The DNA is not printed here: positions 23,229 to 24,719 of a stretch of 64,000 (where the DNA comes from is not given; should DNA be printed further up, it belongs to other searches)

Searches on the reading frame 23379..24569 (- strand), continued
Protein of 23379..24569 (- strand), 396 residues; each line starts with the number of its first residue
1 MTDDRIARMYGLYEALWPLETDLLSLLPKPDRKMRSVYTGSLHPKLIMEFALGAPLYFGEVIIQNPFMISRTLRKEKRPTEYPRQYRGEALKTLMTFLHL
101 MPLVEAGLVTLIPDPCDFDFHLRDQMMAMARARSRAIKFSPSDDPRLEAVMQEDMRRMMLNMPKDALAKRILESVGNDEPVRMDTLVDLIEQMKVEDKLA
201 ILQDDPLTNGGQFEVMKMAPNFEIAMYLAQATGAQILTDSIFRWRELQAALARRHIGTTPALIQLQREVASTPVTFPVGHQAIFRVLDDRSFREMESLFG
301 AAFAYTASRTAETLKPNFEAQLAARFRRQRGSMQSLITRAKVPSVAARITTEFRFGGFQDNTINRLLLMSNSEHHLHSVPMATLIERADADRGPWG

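Call 77: find_homologous_proteins(query=P0291)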
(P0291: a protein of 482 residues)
Query P0291 (482 aa): 241 proteins with E <= 0.001 among 8000 candidates; the best 120 are listed.
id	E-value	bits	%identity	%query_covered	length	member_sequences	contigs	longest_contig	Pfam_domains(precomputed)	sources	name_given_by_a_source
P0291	0.0e+0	1106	100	100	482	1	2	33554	PF02810.22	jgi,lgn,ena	-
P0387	1.6e-249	847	77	100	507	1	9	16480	PF02810.22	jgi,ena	jgi:hypothetical protein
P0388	5.0e-214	730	65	99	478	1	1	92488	PF02810.22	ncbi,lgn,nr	ncbi:MAG: SEC-C domain-containing protein [Sedimentisphaerales bacterium]|nr:SEC-C domain-containing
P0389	4.7e-191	654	63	95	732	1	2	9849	-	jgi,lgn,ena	-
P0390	8.5e-159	548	49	100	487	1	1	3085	PF02810.22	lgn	-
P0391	2.0e-156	540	50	100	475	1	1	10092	PF02810.22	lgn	-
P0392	4.6e-152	525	49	100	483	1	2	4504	PF02810.22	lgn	-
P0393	1.9e-150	520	47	99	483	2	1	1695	PF02810.22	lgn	-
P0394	2.0e-149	517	70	65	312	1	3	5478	-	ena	-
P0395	3.7e-148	513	49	100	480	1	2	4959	PF02810.22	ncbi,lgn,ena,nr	ncbi:MAG: SEC-C domain-containing protein [Acidobacteriia bacterium]|nr:SEC-C domain-containing prot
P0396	3.5e-147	509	47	100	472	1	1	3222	-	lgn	-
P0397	2.9e-142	493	46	100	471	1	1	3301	PF02810.22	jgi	-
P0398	3.7e-142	493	48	99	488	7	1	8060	PF02810.22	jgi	jgi:hypothetical protein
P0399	6.9e-142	492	44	99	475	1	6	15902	PF02810.22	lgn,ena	-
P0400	2.4e-141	490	49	99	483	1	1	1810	PF02810.22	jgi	jgi:hypothetical protein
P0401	5.4e-140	486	47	99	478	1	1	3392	PF02810.22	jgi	jgi:hypothetical protein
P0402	7.3e-140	485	44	100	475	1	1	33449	PF02810.22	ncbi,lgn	-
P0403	5.3e-139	482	45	100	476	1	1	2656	PF02810.22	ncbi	ncbi:hypothetical protein ES703_82356 [subsurface metagenome]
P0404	1.8e-138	481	48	99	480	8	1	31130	PF02810.22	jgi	jgi:SEC-C motif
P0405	3.3e-138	480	44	100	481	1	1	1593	PF02810.22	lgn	-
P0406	4.1e-138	479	48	99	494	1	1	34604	PF02810.22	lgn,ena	-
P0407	5.1e-138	479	48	99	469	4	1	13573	PF02810.22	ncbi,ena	-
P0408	9.6e-138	478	46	100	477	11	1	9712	PF02810.22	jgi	jgi:hypothetical protein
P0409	1.4e-137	478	47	99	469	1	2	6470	PF02810.22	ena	-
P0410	1.5e-137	478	46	99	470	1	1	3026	PF02810.22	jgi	jgi:hypothetical protein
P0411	2.7e-137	477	47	99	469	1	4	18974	PF02810.22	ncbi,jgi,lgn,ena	-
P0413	4.9e-137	476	47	99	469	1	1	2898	PF02810.22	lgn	-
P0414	5.3e-137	476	47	99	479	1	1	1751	PF02810.22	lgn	-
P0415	1.0e-136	475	46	99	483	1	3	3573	PF02810.22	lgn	-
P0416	1.3e-136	475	47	99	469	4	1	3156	PF02810.22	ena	-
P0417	1.3e-136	474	47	99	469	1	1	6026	PF02810.22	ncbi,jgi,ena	-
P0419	3.5e-136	473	46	99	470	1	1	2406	PF02810.22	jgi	jgi:hypothetical protein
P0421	3.7e-135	470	46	99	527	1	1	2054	PF02810.22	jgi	jgi:hypothetical protein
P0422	3.8e-135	470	46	99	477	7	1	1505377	PF02810.22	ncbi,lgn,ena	-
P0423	5.5e-135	469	46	99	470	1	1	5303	PF02810.22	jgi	jgi:hypothetical protein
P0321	1.5e-134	468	52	78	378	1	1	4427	PF02810.22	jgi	jgi:hypothetical protein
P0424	1.8e-134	467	46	99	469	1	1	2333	PF02810.22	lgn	-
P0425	2.0e-134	467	46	99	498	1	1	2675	PF02810.22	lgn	-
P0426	2.6e-134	467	46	99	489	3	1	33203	PF02810.22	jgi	jgi:hypothetical protein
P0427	4.7e-134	466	44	100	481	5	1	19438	PF02810.22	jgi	jgi:hypothetical protein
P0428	1.3e-133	465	44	100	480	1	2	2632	PF02810.22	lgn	-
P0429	1.4e-133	464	44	99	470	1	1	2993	PF02810.22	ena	-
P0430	2.4e-133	464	44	99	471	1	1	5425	PF02810.22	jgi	jgi:SEC-C motif-containing protein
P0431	2.6e-133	464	44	100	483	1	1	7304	PF02810.22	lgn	-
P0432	3.3e-133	463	45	99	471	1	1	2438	PF02810.22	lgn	-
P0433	4.0e-133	463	44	100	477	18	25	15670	PF02810.22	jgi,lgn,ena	jgi:hypothetical protein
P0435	5.5e-133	463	45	100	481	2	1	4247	PF02810.22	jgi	jgi:SEC-C motif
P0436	7.2e-133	462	43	100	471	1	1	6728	PF02810.22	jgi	jgi:hypothetical protein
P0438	4.1e-132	460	44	100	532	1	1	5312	PF02810.22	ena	-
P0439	1.1e-131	458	45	99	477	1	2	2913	PF02810.22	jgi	jgi:hypothetical protein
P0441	2.5e-131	457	45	99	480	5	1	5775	PF02810.22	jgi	jgi:hypothetical protein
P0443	3.7e-131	457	44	99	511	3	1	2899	PF02810.22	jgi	jgi:hypothetical protein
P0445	8.1e-131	455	44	99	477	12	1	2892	PF02810.22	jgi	jgi:hypothetical protein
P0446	8.6e-131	455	44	99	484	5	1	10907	PF02810.22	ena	-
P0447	8.7e-131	455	43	99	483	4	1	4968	PF02810.22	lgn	-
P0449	1.5e-130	455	46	99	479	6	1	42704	PF02810.22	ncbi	-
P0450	1.8e-130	454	46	99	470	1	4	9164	PF02810.22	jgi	jgi:hypothetical protein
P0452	7.0e-130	452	45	99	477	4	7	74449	PF02810.22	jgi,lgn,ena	jgi:hypothetical protein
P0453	8.8e-130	452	45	99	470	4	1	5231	PF02810.22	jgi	-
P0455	1.7e-129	451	44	99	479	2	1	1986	PF02810.22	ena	-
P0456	1.7e-129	451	46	99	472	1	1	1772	PF02810.22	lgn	-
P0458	2.0e-129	451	46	99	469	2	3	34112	PF02810.22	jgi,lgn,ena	jgi:hypothetical protein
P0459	2.7e-129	450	44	99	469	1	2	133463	PF02810.22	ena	-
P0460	3.4e-129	450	44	99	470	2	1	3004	PF02810.22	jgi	jgi:hypothetical protein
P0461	4.5e-129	450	43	99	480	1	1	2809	PF02810.22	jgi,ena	jgi:hypothetical protein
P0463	8.8e-129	449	44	99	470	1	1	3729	PF02810.22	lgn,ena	-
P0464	9.3e-129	449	44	99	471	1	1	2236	PF02810.22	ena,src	-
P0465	2.0e-128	447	45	99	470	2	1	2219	PF02810.22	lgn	-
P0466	4.0e-128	446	45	99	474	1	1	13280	PF02810.22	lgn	-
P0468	8.4e-128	445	44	99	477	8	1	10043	PF02810.22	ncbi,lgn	ncbi:MAG: SEC-C metal-binding domain-containing protein [Acidobacteriota bacterium]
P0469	3.1e-127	444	45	99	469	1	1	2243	PF02810.22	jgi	jgi:SEC-C motif-containing protein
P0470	5.3e-127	443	45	99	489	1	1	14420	PF02810.22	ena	-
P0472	8.0e-127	442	43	99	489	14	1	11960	PF02810.22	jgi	jgi:hypothetical protein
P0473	1.0e-126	442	43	99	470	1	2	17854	PF02810.22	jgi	jgi:hypothetical protein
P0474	1.0e-126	442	44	99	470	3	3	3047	PF02810.22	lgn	-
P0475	1.1e-126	442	45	99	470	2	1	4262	PF02810.22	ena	-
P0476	1.3e-126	442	44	99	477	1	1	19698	PF02810.22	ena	-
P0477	2.8e-126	440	44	99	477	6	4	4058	PF02810.22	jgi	jgi:hypothetical protein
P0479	4.9e-126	440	41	99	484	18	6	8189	PF02810.22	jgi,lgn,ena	-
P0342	6.5e-126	439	46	99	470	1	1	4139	PF02810.22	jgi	jgi:hypothetical protein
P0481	9.5e-126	439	43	100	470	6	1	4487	PF02810.22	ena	-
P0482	1.2e-125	438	43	99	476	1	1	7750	PF02810.22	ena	-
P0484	2.9e-125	437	44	99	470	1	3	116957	PF02810.22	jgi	jgi:hypothetical protein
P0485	3.0e-125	437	45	99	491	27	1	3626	PF02810.22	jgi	-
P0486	5.4e-125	436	42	99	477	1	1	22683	PF02810.22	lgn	-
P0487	7.7e-125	436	45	99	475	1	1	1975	PF02810.22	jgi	-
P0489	1.4e-124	435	42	99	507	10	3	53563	PF02810.22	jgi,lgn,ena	jgi:hypothetical protein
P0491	1.5e-124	435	43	99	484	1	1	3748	PF02810.22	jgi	jgi:hypothetical protein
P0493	2.6e-124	434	43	100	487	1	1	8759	PF02810.22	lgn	-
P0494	2.9e-124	434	43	99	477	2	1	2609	PF02810.22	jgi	jgi:hypothetical protein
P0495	3.0e-124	434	44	99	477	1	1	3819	PF02810.22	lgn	-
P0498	4.9e-124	433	42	99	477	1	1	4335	PF02810.22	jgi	jgi:hypothetical protein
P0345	7.9e-124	432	42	99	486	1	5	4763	PF02810.22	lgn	-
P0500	9.4e-124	432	44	99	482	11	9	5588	PF02810.22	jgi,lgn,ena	jgi:hypothetical protein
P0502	1.0e-122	429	43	99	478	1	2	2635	PF02810.22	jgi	jgi:hypothetical protein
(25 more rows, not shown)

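Call 78: find_encoding_contigs(protein=P0422, flank=7000, max_places=3)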
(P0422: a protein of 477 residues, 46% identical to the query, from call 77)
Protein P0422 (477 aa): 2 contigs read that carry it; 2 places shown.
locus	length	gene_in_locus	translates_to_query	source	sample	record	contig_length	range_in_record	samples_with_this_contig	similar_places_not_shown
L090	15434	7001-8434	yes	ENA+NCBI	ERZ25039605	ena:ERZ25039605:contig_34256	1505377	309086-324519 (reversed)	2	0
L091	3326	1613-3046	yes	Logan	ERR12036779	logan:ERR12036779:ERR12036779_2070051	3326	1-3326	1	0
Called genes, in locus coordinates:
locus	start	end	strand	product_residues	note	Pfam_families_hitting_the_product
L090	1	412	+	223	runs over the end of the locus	-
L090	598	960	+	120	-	PF21983:NikA-like (faint)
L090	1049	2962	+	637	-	PF10412:TrwB_AAD_bind, PF02534:T4SS-DNA_transf, PF12696:TraG-D_C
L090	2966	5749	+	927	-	PF08751:TrwC, PF13604:AAA_30, PF01443:Viral_helicase1 (faint), PF13245:AAA_19, PF22232:TraI_hel_assoc_N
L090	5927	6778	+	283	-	-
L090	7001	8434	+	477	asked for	PF02810:SEC-C (weak)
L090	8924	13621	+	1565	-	PF00069:Pkinase, PF03109:ABC1 (weak), PF07714:PK_Tyr_Ser-Thr, PF01636:APH (weak), PF13428:TPR_14 (faint), PF16539:FlgT_M (faint), PF13036:LpoB (faint), PF07719:TPR_2 (faint), +3 more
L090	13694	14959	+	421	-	PF00201:UDPGT (faint), PF04101:Glyco_tran_28_C (weak), PF06722:EryCIII-like_C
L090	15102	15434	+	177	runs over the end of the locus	-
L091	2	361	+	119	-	?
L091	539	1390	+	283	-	-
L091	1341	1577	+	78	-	-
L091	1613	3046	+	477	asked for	PF02810:SEC-C (weak)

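Call 79: find_encoding_contigs(protein=P0388, flank=7000, max_places=2)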
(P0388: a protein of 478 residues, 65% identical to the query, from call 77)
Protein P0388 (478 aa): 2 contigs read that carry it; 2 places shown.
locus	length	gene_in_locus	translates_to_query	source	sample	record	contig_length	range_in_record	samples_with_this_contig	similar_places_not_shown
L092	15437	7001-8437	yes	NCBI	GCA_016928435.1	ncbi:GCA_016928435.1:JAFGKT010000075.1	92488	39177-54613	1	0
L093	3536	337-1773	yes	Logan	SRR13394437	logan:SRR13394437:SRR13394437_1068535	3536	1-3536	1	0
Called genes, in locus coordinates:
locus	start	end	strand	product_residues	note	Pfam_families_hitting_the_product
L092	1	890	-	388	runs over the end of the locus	PF01850:PIN, PF13638:PIN_4 (weak)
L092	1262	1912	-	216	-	PF00702:Hydrolase, PF12710:HAD, PF13344:Hydrolase_6 (faint), PF13419:HAD_2, PF13242:Hydrolase_like (faint)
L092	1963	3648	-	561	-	-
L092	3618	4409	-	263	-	PF00535:Glycos_transf_2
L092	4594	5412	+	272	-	PF02540:NAD_synthase (weak)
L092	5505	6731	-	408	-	PF01979:Amidohydro_1, PF07969:Amidohydro_3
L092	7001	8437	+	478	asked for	PF02810:SEC-C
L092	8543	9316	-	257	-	-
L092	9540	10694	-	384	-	PF04055:Radical_SAM, PF19288:CofH_C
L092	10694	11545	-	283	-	PF02621:VitK2_biosynth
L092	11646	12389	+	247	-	PF01168:Ala_racemase_N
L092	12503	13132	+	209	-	PF00132:Hexapep, PF14602:Hexapep_2 (weak)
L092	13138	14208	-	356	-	PF02540:NAD_synthase (faint), PF03054:tRNA_Me_trans, PF20259:tRNA_Me_trans_M, PF20258:tRNA_Me_trans_C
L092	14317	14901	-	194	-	PF00383:dCMP_cyt_deam_1, PF14437:MafB19-deam (weak)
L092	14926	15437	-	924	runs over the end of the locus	PF02190:LON_substr_bdg, PF00004:AAA, PF07728:AAA_5, PF22667:Lon_lid, PF05362:Lon_C, PF13541:ChlI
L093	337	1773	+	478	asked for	PF02810:SEC-C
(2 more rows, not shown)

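Call 80: find_encoding_contigs(protein=P0459, flank=7000, max_places=2)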
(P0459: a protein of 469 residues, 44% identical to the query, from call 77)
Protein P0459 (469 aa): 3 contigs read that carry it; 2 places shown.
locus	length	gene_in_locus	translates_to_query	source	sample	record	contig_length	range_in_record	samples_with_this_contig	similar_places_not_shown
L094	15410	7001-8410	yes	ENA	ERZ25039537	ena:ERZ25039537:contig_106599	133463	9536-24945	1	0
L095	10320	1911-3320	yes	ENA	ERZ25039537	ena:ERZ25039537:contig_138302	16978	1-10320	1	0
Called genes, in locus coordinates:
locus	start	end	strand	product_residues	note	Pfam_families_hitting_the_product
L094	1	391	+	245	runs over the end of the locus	PF13715:CarbopepD_reg_2, PF13620:CarboxypepD_reg, PF14686:fn3_3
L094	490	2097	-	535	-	PF02652:Lactate_perm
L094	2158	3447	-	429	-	PF08450:SGL (faint), PF24684:Vgb_lyase, PF07494:Reg_prop (faint), PF21959:DUF6923 (faint), PF24684:Vgb_lyase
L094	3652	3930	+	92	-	PF01541:GIY-YIG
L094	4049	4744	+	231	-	PF01545:Cation_efflux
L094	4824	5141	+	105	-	-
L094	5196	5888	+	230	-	PF13365:Trypsin_2 (faint)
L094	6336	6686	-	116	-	-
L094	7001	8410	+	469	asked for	PF02810:SEC-C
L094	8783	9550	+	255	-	PF01381:HTH_3 (weak), PF13560:HTH_31 (weak), PF00717:Peptidase_S24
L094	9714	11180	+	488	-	PF13493:DUF4118, PF00989:PAS, PF08448:PAS_4, PF13188:PAS_8 (weak), PF08447:PAS_3, PF13426:PAS_9, PF07730:HisKA_3, PF02518:HATPase_c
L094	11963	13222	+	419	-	PF00078:RVT_1, PF08388:GIIM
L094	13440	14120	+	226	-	-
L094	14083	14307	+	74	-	-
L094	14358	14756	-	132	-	PF00072:Response_reg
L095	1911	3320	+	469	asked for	PF02810:SEC-C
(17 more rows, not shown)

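Call 82: search_protein_families(library=pfam, proteins=[L090:5927-6778:+, L092:8543-9316:-, P0291, P0240, L089:5337-7685:+], max_evalue=0.1)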
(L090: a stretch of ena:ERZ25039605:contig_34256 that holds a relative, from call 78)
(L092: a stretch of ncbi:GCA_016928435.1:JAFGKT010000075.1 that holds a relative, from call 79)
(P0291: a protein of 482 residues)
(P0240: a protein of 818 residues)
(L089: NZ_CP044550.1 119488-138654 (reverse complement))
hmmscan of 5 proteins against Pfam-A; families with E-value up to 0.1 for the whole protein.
L090:5927-6778:+ (283 aa): 0 families

L092:8543-9316:- (257 aa): 1 family
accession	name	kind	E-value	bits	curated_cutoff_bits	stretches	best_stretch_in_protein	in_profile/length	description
PF17562.7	Styelin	-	0.098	13.5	27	1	78-108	26-56/59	Styelin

P0291 (482 aa): 1 family
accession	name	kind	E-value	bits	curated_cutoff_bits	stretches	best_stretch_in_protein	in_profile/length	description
PF02810.21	SEC-C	-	1.5e-08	34.8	20.4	1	5-21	1-17/19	SEC-C motif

P0240 (818 aa): 2 families
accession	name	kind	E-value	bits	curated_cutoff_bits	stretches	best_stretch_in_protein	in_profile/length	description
PF14022.11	DUF4238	-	2.8e-16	60.2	27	2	168-285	192-280/281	Protein of unknown function (DUF4238)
PF18993.5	Rv0078B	-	0.0087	16.5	27.1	1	580-608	22-50/63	Rv0078B-related antitoxin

L089:5337-7685:+ (782 aa): 5 families
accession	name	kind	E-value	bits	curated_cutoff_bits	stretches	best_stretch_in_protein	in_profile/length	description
PF13166.12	AAA_13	-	6.7e-157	524.7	36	1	12-761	2-712/713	AAA domain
PF13304.12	AAA_21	-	3.4e-08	34.3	27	2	529-603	230-299/304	AAA domain, putative AbiEii toxin, Type IV TA system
PF02463.25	SMC_N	-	0.00024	21.1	40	1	29-611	24-206/220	RecF/RecN/SMC N terminal domain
PF00005.33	ABC_tran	-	0.002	19.2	25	0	33-68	15-46/137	ABC transporter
PF13476.12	AAA_23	-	0.0027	18.8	27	1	29-45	19-35/201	AAA domain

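Call 91: search_protein_families(library=padloc, alignment_id=A5, max_evalue=1e-10)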
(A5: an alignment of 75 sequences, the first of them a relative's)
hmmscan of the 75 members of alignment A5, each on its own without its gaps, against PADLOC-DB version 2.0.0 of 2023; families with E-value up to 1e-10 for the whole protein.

A. member 1, L004:3157-4077:- (306 aa): 0 families

B. families by the number of members that match (of 75 scanned): 55 families (the first 25 are shown)
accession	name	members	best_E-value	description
PDLC02203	MzaA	3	7e-75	-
PDLC02317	AbiEii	1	1.5e-197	AbiEii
PDLC02304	AbiEii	1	2e-64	AbiEii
PDLC03141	Specificity_I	1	1.4e-43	Type I specificity subunit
PDLC03187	Specificity_I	1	2.2e-27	Type I specificity subunit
PDLC03079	Specificity_I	1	3.6e-27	Type I specificity subunit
PDLC03125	Specificity_I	1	6.2e-26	Type I specificity subunit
PDLC02323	AbiEii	1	2.2e-25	AbiEii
PDLC03128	Specificity_I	1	9.2e-24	Type I specificity subunit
PDLC03148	Specificity_I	1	2.8e-23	Type I specificity subunit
PDLC02321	AbiEii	1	8.5e-22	AbiEii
PDLC04253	PDC-M01B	1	2.6e-21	-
PDLC03194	Specificity_I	1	7.8e-20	Type I specificity subunit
PDLC03105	Specificity_I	1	1.1e-18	Type I specificity subunit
PDLC02292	AbiEii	1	1.3e-18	AbiEii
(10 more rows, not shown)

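Call 92: search_protein_families(library=padloc, alignment_id=A6, max_evalue=1e-10)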
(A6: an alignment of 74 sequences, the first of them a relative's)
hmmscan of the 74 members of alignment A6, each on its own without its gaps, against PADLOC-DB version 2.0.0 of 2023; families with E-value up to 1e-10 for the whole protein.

A. member 1, L004:9060-9995:+ (311 aa): 2 families
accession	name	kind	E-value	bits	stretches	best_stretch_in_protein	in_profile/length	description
PDLC03987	PD-Lambda-3_B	-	1.3e-64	216.2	1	46-307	4-265/270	-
PDLC03988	PD-Lambda-3_B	-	4.7e-45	151.7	1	46-260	4-218/222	-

B. families by the number of members that match (of 74 scanned): 59 families (the first 25 are shown)
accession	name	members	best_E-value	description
PDLC04140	mad8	2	2.5e-25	mads_8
PDLC00629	ZorD1|ZorD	1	0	"SWI2/SNF2 helicase, Mrr-like nuclease"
PDLC00634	ZorD1|ZorD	1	1.9e-222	"SWI2/SNF2 helicase, Mrr-like nuclease"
PDLC04105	HerA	1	2.7e-161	-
PDLC00631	ZorD1|ZorD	1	1.8e-145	"SWI2/SNF2 helicase, Mrr-like nuclease"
PDLC00632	ZorD1|ZorD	1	9.6e-112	"SWI2/SNF2 helicase, Mrr-like nuclease"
PDLC00633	ZorD1|ZorD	1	2.7e-108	"SWI2/SNF2 helicase, Mrr-like nuclease"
PDLC00627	ZorD1|ZorD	1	7.8e-100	"SWI2/SNF2 helicase, Mrr-like nuclease"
PDLC01465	PrimPol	1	8.1e-88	"CAS-I,CAS-II,CAS-III,CAS-IV,CAS-V,CAS-VI; associated"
PDLC00628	ZorD1|ZorD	1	6.2e-79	"SWI2/SNF2 helicase, Mrr-like nuclease"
PDLC04098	HerA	1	5.2e-77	-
PDLC04102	HerA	1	8e-69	-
PDLC02854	DpdE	1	1.6e-68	DpdE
PDLC04959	PDC-S20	1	6.7e-67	-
PDLC02188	HerA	1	1.8e-66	-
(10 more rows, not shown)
